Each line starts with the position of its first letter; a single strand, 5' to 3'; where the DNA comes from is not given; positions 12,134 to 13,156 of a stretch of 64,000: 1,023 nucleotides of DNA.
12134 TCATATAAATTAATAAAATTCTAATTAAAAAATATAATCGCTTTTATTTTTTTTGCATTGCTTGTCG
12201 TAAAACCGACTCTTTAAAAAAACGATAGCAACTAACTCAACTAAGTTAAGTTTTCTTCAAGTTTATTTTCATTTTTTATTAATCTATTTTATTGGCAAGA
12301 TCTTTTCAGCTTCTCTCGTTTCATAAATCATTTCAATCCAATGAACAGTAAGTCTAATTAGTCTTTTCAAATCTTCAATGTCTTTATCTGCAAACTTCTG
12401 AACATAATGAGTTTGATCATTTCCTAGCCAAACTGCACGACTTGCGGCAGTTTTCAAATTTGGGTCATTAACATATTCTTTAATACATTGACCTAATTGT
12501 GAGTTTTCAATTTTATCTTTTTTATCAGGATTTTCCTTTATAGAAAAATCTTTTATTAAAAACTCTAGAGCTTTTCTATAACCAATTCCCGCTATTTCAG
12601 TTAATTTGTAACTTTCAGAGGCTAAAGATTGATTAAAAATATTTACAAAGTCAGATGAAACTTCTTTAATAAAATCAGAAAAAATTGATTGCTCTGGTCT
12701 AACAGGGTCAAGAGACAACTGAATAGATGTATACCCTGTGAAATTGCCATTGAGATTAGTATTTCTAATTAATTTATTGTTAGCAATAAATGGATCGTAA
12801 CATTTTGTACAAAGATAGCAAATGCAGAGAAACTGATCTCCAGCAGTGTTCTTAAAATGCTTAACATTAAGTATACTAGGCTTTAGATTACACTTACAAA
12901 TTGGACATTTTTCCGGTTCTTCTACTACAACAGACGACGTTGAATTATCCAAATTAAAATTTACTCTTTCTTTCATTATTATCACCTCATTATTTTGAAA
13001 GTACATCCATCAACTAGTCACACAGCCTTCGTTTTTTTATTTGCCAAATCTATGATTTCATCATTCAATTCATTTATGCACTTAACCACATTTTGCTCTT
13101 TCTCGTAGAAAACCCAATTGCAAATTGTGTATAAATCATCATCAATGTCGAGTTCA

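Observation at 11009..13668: tRNA-Ser-proximal island with an AbiH-like gene and a zinc-ribbon/DUF4145 protein paired with an unknown 216-aa protein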

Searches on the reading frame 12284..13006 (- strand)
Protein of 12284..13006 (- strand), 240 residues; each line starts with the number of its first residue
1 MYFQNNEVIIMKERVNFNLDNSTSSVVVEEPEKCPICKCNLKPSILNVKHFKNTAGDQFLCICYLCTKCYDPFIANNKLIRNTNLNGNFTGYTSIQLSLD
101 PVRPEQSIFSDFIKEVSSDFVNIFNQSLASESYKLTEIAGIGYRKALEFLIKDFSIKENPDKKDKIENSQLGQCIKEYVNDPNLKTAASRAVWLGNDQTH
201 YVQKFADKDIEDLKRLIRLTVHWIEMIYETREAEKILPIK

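Call 4: search_protein_families(library=pfam, proteins=[window:12284-13006:-], max_evalue=0.1)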
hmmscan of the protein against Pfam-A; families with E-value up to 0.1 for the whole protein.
window:12284-13006:- (240 aa): 2 families
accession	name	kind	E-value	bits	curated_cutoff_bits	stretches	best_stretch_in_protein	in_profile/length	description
PF13643.11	DUF4145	-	2.9e-05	24.5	23.1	1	139-213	14-83/88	Domain of unknown function (DUF4145)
PF00416.27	Ribosomal_S13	-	0.02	15.8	31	1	132-220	14-104/128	Ribosomal protein S13/S18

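Call 5: search_protein_families(library=padloc, proteins=[window:12284-13006:-], max_evalue=0.1)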
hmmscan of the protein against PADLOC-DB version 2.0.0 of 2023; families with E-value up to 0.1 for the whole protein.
window:12284-13006:- (240 aa): 1 family
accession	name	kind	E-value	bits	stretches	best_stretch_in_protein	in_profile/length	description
PDLC00901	JAB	-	0.01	13.7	1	120-214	27-118/163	JAB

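Call 7: search_protein_families(library=ncbifam, proteins=[window:12284-13006:-], max_evalue=0.01)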
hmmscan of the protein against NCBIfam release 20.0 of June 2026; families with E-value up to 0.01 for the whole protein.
window:12284-13006:- (240 aa): 0 families

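Call 8: search_protein_families(library=phrogs, proteins=[window:12284-13006:-], max_evalue=0.01)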
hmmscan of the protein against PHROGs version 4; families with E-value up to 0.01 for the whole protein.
window:12284-13006:- (240 aa): 1 family
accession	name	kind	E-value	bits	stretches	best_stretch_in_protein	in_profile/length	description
phrog_1305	-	DNA, RNA and nucleotide metabolism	9e-43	147.3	1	21-233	6-214/226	DNA binding protein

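Call 10: find_homologous_proteins(query=window:12284-12976:-)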
Query window:12284-12976:- (230 aa): 658 proteins with E <= 0.001 among 841 candidates; the best 120 are listed.
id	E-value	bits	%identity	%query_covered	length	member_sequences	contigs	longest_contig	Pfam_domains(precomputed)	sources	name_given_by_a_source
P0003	2.1e-151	520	100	100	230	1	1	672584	-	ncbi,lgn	-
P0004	8.5e-71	256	52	100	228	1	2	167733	-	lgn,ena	-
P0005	7.6e-67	243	52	98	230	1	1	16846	-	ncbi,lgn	-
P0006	5.9e-66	240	51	98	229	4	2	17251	-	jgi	-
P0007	1.1e-63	233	54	92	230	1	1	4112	-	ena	-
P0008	1.6e-63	232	54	99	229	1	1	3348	-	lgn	-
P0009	1.6e-62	229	51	93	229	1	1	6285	-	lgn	-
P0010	1.7e-62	229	54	92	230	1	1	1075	-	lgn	-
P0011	2.9e-62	228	49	98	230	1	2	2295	-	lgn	-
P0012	1.3e-61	226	53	97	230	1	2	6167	-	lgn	-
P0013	1.4e-61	226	51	94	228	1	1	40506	-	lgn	-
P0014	2.2e-61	225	48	100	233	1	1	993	-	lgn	-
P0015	2.7e-61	225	49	98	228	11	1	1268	-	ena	-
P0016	4.6e-61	224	52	95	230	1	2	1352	-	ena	-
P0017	7.3e-61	224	52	96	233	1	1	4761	-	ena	-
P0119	1.7e-49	186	48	91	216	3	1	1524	PF13643.12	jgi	jgi:hypothetical protein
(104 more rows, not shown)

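Call 17: search_solved_structures(query=window:12284-12976:-, max_evalue=1, show_alignments=2)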
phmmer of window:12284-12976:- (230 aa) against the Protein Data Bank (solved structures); distinct sequences matched with E-value up to 1: 9.
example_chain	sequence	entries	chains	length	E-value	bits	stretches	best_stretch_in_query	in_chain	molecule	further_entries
1x6h_A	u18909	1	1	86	0.02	17.8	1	17-74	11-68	Transcriptional repressor CTCF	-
7w1m_H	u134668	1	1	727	0.036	16.9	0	19-73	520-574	Transcriptional repressor CTCF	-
5yel_A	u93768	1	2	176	0.19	14.5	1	19-73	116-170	Transcriptional repressor CTCF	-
8ssq_A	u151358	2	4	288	0.52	13.1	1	18-73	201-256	Transcriptional repressor CTCF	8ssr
8ssu_A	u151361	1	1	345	0.59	12.9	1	19-73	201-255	Transcriptional repressor CTCF,LIM domain-binding protein 1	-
2vt1_B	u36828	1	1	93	0.79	12.5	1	156-220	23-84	SURFACE PRESENTATION OF ANTIGENS PROTEIN SPAS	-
8sst_A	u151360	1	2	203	0.86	12.4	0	7-73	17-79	Transcriptional repressor CTCF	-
8hjh_A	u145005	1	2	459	0.87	12.4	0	34-105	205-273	glycosyltransferase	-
8hjg_A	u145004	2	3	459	0.94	12.3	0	34-105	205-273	glycosyltransferase | glycosyltranseferease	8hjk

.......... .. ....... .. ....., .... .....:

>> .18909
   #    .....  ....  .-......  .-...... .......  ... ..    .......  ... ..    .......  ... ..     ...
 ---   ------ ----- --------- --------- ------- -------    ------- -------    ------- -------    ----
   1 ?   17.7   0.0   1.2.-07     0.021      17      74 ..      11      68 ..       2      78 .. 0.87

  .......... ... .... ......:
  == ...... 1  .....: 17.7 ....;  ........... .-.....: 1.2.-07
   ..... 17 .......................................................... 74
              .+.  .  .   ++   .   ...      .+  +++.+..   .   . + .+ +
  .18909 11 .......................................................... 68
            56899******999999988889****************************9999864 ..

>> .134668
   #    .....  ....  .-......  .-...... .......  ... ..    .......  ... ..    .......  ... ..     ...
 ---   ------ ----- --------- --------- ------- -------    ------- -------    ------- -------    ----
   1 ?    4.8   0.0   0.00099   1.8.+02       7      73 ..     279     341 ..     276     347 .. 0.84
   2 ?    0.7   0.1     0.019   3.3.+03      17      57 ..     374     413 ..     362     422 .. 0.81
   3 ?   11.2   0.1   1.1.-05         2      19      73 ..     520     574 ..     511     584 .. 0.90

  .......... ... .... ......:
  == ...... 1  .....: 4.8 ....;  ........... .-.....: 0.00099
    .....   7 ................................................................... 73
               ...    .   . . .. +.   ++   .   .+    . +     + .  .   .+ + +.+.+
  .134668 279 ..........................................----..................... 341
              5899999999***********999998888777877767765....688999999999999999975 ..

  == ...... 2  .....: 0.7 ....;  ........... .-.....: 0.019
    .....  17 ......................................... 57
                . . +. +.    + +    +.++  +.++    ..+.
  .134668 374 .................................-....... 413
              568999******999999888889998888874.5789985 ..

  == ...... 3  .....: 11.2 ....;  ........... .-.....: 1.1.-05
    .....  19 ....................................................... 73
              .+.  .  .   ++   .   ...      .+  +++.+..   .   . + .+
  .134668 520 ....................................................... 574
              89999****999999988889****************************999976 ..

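Call 20: find_encoding_contigs(protein=P0003, flank=10000, max_places=3)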
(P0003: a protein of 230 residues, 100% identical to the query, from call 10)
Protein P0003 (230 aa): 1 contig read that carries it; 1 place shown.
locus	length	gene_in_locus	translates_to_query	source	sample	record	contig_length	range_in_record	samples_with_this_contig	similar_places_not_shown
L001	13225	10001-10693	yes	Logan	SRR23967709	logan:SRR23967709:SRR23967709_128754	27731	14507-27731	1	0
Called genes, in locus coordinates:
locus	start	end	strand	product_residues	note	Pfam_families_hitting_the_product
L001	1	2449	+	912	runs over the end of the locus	PF00005:ABC_tran, PF13304:AAA_21 (faint), PF02687:FtsX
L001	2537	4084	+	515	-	PF03235:GmrSD_N, PF07510:GmrSD_C (weak)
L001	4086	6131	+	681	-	PF03235:GmrSD_N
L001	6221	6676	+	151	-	PF22381:Staph_reg_Sar_Rot (weak), PF01047:MarR, PF12802:MarR_2 (weak)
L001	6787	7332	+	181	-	-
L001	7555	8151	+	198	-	-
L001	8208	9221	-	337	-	PF02661:Fic, PF08279:HTH_11, PF12840:HTH_20 (faint), PF13412:HTH_24 (weak)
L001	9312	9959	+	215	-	PF20355:DUF6650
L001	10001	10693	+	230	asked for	-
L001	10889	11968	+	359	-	PF14253:AbiH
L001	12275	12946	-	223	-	-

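Call 22: find_encoding_contigs(protein=P0004, flank=6000, max_places=3)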
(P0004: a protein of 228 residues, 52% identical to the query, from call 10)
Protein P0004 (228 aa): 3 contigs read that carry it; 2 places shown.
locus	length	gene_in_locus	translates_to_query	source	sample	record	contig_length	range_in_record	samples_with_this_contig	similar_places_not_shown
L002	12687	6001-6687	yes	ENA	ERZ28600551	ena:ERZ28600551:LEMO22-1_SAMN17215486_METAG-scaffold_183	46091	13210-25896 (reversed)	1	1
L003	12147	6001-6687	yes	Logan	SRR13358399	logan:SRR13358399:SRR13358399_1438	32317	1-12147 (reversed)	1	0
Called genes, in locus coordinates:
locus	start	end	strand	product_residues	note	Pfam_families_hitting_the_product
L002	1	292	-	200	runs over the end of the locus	-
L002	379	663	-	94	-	-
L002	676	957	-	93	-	-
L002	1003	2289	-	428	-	-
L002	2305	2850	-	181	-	-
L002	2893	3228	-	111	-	-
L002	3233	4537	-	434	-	PF00772:DnaB, PF06745:ATPase (faint), PF03796:DnaB_C, PF13481:AAA_25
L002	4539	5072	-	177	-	-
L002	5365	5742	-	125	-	-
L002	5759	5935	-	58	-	-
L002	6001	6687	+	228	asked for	-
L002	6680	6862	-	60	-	-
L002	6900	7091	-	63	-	-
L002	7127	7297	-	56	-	-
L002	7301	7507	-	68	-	-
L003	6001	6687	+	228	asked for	-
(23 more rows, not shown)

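Call 24: search_solved_structures(query=A1, max_evalue=10, show_alignments=3)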
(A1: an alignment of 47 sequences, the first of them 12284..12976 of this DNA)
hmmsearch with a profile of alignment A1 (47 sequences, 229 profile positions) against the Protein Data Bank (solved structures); distinct sequences matched with E-value up to 10: 22.
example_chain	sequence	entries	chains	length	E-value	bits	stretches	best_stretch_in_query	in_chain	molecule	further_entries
1x6h_A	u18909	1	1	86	0.0059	19.7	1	14-71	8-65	Transcriptional repressor CTCF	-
5yel_A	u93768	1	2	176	0.039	17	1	13-70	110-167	Transcriptional repressor CTCF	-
2ghf_A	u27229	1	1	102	0.039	17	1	9-105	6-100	Zinc fingers and homeoboxes protein 1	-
8hku_L34E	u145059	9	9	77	0.082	15.9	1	11-64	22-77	50S ribosomal protein L34e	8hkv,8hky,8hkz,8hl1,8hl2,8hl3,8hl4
8ssq_A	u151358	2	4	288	0.18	14.8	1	12-70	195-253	Transcriptional repressor CTCF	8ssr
8ssu_A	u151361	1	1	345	0.22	14.5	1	12-70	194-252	Transcriptional repressor CTCF,LIM domain-binding protein 1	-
2gqj_A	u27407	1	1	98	0.68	12.9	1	18-76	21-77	Zinc finger protein KIAA1196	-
6wq2_a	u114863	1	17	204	0.79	12.7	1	90-132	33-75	Structural protein MCP1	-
8h9h_G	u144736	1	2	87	0.95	12.4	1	16-73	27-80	Zinc finger and BTB domain-containing protein 7A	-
2m7q_A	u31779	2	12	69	1.4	11.9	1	18-80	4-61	Tax1-binding protein 1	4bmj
5aas_A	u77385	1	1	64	2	11.4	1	18-73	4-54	TAX1-BINDING PROTEIN 1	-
7w1m_H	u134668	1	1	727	3.4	10.6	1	12-70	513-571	Transcriptional repressor CTCF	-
7n5s_A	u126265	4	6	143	3.8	10.5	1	17-73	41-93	Zinc finger and BTB domain-containing protein 7A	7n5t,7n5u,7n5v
3h0g_I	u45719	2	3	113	4.1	10.4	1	7-63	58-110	DNA-directed RNA polymerase II subunit RPB9 | RNA polymerase II subunit Rpb9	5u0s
2ecv_A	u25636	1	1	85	4.5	10.2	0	12-37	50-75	Tripartite motif-containing protein 5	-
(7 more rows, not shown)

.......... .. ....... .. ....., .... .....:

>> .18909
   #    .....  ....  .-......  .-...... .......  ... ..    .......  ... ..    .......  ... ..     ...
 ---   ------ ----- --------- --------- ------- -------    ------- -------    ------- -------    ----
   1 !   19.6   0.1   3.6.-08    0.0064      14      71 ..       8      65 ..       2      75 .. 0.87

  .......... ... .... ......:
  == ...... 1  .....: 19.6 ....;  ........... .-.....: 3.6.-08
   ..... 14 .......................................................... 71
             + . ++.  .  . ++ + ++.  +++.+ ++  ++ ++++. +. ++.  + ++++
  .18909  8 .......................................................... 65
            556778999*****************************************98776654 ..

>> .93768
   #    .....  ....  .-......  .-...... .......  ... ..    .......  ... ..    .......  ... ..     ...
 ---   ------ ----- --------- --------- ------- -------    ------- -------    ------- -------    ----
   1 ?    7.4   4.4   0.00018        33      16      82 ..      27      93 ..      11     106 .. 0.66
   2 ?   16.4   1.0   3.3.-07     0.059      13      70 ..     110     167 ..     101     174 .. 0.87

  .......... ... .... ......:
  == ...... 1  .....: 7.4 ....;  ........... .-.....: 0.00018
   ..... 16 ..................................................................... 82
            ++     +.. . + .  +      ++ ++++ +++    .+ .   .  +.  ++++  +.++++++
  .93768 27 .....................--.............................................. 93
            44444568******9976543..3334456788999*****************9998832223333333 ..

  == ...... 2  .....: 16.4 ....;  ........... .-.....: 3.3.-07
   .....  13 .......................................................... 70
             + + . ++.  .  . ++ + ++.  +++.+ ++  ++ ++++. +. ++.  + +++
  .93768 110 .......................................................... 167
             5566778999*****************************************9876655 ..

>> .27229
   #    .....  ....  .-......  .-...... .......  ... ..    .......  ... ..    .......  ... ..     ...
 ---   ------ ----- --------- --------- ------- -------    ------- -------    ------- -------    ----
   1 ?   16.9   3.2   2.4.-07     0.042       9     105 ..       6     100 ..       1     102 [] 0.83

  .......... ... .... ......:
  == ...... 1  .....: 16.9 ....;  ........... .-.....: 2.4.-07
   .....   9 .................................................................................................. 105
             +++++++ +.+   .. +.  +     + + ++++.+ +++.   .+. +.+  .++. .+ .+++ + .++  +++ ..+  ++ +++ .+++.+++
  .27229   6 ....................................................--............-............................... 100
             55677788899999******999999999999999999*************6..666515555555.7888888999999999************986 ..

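Call 31: search_dna_similar(query=window:12284-12976:-, collection=phages, mode=protein, max_rows=25)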
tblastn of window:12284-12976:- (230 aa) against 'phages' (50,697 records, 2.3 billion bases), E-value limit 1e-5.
Records with a match: 48; places in all: 48; records where one place covers at least 80% of the query: 42.
Best place of each record, by identity: <60% 48.
By first word of the organism name: Streptococcus 37; Anaerostipes 3; Aeribacillus 2; Staphylococcus 2; Lactobacillus 1; Lactiplantibacillus 1; Fusobacterium 1; Bacteriophage 1.
By host as written in the record: Anaerostipes caccae DA844 3; Aeribacillus pallidus 2; - 2; Streptococcus pneumoniae 08B03577 2; Streptococcus pneumoniae 09B07772 2; Streptococcus mitis SF100 2; Streptococcus mitis SK137 2; Staphylococcus saprophyticus 2; and 31 more.
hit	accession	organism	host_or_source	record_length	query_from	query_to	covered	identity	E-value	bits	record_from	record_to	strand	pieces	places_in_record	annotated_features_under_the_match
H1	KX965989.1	Aeribacillus phage AP45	Aeribacillus pallidus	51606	5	227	97%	38.4%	3e-38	146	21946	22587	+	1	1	hypothetical protein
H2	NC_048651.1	Aeribacillus phage AP45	Aeribacillus pallidus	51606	5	227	97%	38.4%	3e-38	146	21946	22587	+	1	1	DNA binding protein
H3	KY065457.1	Streptococcus phage IPP16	Streptococcus pneumoniae 48/2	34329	11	227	94%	36.2%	7e-31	125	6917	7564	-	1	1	hypothetical protein (x2)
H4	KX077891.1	Streptococcus phage phiJH1301-1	Streptococcus suis JH1301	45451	3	223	96%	35.4%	6e-32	128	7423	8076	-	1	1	hypothetical protein (x2)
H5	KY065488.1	Streptococcus phage IPP50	Streptococcus pneumoniae 12F/3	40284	11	227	94%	35.7%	8e-30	122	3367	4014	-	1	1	hypothetical protein (x2)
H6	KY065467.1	Streptococcus phage IPP26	Streptococcus pneumoniae 43/3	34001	11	227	94%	35.7%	1e-29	121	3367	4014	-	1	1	hypothetical protein (x2)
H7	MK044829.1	Streptococcus phage 109751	-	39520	11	227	94%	35.7%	1e-29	121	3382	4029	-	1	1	hypothetical protein (x2)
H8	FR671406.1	Streptococcus phage 040922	Streptococcus pneumoniae, strain 04-0922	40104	11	227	94%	35.7%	1e-29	121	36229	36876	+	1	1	Phage protein (x2)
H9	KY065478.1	Streptococcus phage IPP38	Streptococcus pneumoniae GA47373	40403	11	227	94%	35.7%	1e-29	121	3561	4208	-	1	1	hypothetical protein (x2)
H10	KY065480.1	Streptococcus phage IPP40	Streptococcus pneumoniae Ala243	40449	11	227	94%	35.7%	1e-29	121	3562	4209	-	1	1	hypothetical protein (x2)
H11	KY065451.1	Streptococcus phage IPP9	Streptococcus pneumoniae Finland6B-12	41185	11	227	94%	35.7%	1e-29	121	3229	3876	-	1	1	hypothetical protein (x2)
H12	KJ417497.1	Streptococcus phage Spn1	Streptococcus pneumoniae P1121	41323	11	227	94%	35.7%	1e-29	121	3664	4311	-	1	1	hypothetical protein (x2)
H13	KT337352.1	Streptococcus phage phiARI0460-1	Streptococcus pneumoniae 08B03577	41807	11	227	94%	35.7%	1e-29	121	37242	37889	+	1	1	DUF4145 domain protein | hypothetical protein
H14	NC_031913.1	Streptococcus phage phiARI0460-1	Streptococcus pneumoniae 08B03577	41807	11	227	94%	35.7%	1e-29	121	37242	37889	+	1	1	DNA binding protein | hypothetical protein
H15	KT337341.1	Streptococcus phage phiARI0131-1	Streptococcus pneumoniae 09B07772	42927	11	227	94%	35.7%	1e-29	121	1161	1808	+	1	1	hypothetical protein (x2)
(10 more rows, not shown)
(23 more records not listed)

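Call 33: get_annotated_region(hit=H13, flank=4000)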
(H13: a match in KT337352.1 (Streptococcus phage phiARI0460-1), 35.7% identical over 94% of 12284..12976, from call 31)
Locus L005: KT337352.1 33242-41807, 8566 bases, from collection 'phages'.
description: Streptococcus phage phiARI0460-1, complete genome.
organism: Streptococcus phage phiARI0460-1 (NCBI taxid 1701824)
taxonomy: Viruses; Duplodnaviria; Heunggongvirae; Uroviricota; Caudoviricetes
host: Streptococcus pneumoniae 08B03577; source: -; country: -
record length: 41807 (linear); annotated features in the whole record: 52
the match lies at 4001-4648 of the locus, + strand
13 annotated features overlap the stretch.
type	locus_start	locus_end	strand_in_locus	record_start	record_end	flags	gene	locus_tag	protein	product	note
CDS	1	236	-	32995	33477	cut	-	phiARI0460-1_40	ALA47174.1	hypothetical protein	Sipho_Gp157 domain protein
CDS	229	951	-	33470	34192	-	-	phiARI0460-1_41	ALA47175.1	HNH_3 domain protein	-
CDS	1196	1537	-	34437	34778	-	-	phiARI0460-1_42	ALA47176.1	hypothetical protein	-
CDS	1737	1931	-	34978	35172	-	-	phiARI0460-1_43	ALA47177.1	hypothetical protein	-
CDS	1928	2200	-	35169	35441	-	-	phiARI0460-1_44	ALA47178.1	hypothetical protein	-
CDS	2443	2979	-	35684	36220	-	-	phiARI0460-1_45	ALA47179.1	hypothetical protein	-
CDS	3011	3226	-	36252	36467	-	-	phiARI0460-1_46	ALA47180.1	HTH_3 domain protein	-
CDS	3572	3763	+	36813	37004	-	-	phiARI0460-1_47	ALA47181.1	hypothetical protein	-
CDS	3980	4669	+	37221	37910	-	-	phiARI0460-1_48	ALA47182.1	DUF4145 domain protein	-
CDS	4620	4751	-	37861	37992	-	-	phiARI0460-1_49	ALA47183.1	hypothetical protein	-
CDS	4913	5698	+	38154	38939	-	-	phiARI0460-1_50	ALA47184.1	HTH_3 domain protein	-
CDS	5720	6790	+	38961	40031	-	-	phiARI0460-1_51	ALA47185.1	hypothetical protein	-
CDS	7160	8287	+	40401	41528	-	-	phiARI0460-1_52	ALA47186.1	integrase domain protein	-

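Call 34: get_annotated_region(hit=H2, flank=4000)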
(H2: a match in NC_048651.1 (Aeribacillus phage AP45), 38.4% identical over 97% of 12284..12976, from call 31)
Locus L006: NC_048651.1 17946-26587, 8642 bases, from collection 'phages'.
description: Aeribacillus phage AP45, complete genome.
organism: Aeribacillus phage AP45 (NCBI taxid 1913112)
taxonomy: Viruses; Duplodnaviria; Heunggongvirae; Uroviricota; Caudoviricetes; Kamchatkavirus; Kamchatkavirus AP45
host: Aeribacillus pallidus; source: -; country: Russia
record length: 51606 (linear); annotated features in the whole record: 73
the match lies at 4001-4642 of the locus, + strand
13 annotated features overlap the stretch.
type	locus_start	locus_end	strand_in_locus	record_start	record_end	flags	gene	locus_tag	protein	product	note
CDS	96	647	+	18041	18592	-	-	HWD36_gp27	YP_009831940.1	RNA polymerase sigma factor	-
CDS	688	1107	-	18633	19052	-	-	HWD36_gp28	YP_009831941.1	toxin-antitoxin system HicB-like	-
CDS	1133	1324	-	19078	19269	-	-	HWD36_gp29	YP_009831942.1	type II toxin-antitoxin system HicA family toxin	-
CDS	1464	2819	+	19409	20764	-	-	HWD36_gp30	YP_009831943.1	tail protein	-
CDS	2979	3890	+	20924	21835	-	-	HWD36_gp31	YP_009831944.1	nuclease-related domain protein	-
CDS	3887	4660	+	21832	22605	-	-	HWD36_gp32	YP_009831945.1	DNA binding protein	-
CDS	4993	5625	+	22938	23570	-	-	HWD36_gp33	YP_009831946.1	hypothetical protein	-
CDS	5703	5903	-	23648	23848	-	-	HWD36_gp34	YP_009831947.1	hypothetical protein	-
CDS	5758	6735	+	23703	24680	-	-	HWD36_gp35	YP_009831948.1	hypothetical protein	-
CDS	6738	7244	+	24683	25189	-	-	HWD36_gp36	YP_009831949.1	hypothetical protein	-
CDS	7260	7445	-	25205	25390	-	-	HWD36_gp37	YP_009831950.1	terminase small subunit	-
CDS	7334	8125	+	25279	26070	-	-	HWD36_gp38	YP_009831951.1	terminase small subunit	-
CDS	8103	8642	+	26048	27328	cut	-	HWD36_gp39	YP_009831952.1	terminase large subunit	-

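Call 35: predict_structure(alignment_id=A1)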
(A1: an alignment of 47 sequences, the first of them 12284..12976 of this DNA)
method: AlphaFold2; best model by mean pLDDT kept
length: 230 residues; sequences in the alignment: 47
mean_pLDDT: 94.5   pTM: 0.78
mean pLDDT of the five models: 94.5, 94.3, 94.2, 92.8, 92.8
residues with pLDDT >= 90: 202; 70-90: 28; 50-70: 0; < 50: 0
segments of 3 or more residues with pLDDT < 50: none
pLDDT, mean of each block of 10 residues (from residue 1): 93 95 92 94 97 96 96 95 95 90 97 97 91 97 98 98 97 97 89 84 97 97 90
secondary structure, 60 per line:
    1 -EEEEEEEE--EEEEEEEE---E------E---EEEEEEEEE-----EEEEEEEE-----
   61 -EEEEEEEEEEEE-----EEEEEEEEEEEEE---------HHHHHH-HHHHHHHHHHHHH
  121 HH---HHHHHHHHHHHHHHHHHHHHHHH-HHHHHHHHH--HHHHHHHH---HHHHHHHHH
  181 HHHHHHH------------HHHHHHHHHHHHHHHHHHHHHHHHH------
elements in order: E2-9 E12-19 E34-42 E48-55 E62-73 E79-91 H101-106 H108-122 H126-148 H150-158 H161-168 H172-187 H200-224
